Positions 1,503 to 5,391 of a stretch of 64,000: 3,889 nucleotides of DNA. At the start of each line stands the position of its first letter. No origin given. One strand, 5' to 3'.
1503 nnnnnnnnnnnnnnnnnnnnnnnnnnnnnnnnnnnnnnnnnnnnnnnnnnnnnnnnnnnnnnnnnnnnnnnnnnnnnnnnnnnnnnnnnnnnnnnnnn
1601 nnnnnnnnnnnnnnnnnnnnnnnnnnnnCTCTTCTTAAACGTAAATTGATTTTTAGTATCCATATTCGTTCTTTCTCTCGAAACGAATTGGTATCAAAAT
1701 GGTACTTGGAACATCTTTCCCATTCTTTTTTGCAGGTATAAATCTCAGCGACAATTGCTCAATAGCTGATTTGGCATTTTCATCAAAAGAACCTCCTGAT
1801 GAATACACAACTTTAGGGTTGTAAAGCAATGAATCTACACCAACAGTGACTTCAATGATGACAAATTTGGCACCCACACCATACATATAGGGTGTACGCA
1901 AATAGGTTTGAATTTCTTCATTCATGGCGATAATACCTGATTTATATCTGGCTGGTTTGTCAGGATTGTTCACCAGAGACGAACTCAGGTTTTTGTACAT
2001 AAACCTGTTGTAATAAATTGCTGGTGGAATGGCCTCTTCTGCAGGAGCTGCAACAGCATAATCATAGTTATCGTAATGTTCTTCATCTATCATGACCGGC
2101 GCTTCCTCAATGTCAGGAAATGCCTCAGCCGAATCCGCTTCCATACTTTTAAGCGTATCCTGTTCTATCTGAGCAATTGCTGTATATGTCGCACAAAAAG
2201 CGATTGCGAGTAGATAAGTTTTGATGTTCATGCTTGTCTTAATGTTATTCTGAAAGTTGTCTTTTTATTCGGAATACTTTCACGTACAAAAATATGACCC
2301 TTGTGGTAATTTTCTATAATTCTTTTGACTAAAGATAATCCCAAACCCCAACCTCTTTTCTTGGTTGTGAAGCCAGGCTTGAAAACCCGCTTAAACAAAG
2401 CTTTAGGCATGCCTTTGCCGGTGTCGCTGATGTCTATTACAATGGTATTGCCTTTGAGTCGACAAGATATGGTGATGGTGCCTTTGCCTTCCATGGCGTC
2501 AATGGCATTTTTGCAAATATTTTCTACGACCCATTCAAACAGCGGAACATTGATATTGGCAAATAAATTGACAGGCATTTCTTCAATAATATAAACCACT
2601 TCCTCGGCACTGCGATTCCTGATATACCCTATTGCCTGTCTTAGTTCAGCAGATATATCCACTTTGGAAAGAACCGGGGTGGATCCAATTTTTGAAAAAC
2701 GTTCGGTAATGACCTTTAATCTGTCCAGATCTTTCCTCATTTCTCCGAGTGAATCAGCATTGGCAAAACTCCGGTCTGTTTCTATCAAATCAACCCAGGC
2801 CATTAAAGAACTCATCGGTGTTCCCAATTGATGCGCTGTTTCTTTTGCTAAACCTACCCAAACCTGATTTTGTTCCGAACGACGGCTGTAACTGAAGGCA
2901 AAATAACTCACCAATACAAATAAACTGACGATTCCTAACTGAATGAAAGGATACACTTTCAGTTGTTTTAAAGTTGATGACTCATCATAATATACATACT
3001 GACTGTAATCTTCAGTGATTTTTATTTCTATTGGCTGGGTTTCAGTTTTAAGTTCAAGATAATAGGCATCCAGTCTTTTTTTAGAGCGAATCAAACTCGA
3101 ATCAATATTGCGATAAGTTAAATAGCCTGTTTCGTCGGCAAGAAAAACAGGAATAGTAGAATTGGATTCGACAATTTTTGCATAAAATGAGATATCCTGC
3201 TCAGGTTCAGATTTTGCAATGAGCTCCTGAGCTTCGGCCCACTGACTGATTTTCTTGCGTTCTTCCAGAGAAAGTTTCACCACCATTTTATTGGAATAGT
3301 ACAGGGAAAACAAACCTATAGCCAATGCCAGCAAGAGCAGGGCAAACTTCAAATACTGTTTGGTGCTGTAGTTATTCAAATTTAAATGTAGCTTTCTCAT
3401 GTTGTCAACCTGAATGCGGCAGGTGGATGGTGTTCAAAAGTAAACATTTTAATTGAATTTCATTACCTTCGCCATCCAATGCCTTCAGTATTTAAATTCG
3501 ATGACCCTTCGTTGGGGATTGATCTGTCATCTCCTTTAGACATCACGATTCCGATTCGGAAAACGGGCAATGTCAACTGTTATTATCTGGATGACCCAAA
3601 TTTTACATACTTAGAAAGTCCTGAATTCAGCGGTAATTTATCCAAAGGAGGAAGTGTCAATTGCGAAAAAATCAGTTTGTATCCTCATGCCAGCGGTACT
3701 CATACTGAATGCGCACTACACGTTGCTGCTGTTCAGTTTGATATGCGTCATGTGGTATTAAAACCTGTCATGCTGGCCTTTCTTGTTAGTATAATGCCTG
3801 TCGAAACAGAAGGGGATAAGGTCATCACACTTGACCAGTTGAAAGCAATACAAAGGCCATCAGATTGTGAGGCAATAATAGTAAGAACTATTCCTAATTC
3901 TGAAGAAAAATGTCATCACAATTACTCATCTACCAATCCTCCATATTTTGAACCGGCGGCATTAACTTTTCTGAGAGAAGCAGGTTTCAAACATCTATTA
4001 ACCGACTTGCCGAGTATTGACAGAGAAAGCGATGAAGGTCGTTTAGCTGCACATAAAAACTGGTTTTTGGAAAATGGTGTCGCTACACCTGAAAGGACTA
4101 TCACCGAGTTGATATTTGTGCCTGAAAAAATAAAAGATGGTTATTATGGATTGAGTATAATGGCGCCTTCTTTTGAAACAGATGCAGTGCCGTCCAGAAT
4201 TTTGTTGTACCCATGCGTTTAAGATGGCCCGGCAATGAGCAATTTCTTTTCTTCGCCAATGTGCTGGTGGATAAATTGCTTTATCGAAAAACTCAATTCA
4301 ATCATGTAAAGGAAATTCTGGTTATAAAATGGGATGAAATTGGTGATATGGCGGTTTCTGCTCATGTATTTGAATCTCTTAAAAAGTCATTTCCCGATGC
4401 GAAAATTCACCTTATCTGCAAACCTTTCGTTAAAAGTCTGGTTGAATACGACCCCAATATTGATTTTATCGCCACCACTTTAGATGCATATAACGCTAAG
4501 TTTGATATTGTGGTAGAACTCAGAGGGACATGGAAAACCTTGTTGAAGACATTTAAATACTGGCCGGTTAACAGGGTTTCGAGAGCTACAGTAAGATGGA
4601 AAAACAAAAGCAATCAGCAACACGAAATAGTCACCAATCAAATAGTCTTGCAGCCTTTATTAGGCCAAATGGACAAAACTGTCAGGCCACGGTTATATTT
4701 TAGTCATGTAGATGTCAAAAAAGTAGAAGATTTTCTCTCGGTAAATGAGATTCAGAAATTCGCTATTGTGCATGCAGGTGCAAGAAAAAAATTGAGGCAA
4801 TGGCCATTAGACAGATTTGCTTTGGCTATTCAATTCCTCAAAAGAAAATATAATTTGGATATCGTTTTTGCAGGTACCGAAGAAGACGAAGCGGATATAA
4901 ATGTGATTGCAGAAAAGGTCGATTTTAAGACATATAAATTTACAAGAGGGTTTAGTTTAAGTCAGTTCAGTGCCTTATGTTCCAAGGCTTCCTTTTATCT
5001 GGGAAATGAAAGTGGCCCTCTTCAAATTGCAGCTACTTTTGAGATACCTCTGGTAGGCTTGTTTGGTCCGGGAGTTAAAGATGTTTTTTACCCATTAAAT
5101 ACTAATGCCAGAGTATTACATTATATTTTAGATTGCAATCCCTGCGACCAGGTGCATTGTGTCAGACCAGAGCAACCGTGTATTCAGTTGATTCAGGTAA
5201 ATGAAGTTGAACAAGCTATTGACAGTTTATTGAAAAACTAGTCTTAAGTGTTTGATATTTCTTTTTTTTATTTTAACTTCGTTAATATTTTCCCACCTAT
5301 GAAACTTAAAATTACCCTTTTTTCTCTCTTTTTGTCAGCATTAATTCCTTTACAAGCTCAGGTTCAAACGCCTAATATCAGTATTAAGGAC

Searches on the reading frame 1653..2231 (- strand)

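Call 54: search_protein_families(library=pfam, proteins=[window:1653-2231:-], max_evalue=0.00001)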
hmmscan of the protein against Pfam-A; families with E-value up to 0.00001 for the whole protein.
window:1653-2231:- (192 aa): 1 family
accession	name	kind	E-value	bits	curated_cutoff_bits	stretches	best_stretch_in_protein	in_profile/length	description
PF03544.19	TonB_C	-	4.5e-09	37.1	24.6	1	124-185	18-78/79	Gram-negative bacterial TonB protein C-terminal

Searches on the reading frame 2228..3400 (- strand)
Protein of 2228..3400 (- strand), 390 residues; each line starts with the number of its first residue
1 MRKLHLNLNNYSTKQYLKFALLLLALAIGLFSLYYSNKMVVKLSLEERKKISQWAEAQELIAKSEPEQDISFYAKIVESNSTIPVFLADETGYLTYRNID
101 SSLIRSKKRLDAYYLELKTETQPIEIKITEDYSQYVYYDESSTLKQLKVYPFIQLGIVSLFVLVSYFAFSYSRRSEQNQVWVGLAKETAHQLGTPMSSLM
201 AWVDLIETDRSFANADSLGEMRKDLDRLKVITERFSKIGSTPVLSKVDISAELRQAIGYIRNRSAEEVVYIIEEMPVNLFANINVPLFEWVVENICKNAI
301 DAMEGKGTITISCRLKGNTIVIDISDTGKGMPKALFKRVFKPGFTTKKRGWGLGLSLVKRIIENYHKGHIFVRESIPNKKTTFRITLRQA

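Call 54: search_protein_families(library=pfam, proteins=[window:2228-3400:-], max_evalue=0.00001)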
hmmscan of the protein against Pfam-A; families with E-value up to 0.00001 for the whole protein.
window:2228-3400:- (390 aa): 2 families
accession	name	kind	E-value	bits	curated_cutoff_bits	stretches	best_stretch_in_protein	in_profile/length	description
PF02518.31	HATPase_c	-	7.7e-22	78.3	26.4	1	289-388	7-108/111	Histidine kinase-, DNA gyrase B-, and HSP90-like ATPase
PF14501.12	HATPase_c_5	-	1.8e-06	28.2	22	1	291-370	9-86/102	GHKL domain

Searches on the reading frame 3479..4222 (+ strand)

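Call 54: search_protein_families(library=pfam, proteins=[window:3479-4222:+], max_evalue=0.00001)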
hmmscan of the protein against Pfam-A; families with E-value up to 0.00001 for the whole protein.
window:3479-4222:+ (247 aa): 1 family
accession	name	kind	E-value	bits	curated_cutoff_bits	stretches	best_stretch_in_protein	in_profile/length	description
PF04199.19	Cyclase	-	5.9e-14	52.9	23.1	1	14-182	1-142/142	Putative cyclase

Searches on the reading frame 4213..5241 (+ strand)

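Call 54: search_protein_families(library=pfam, proteins=[window:4213-5241:+], max_evalue=0.00001)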
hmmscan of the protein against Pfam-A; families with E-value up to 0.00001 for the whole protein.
window:4213-5241:+ (342 aa): 1 family
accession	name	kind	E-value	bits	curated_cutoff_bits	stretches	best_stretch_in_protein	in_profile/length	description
PF01075.23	Glyco_transf_9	-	1.5e-17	64.2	22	1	126-317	51-242/247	Glycosyltransferase family 9 (heptosyltransferase)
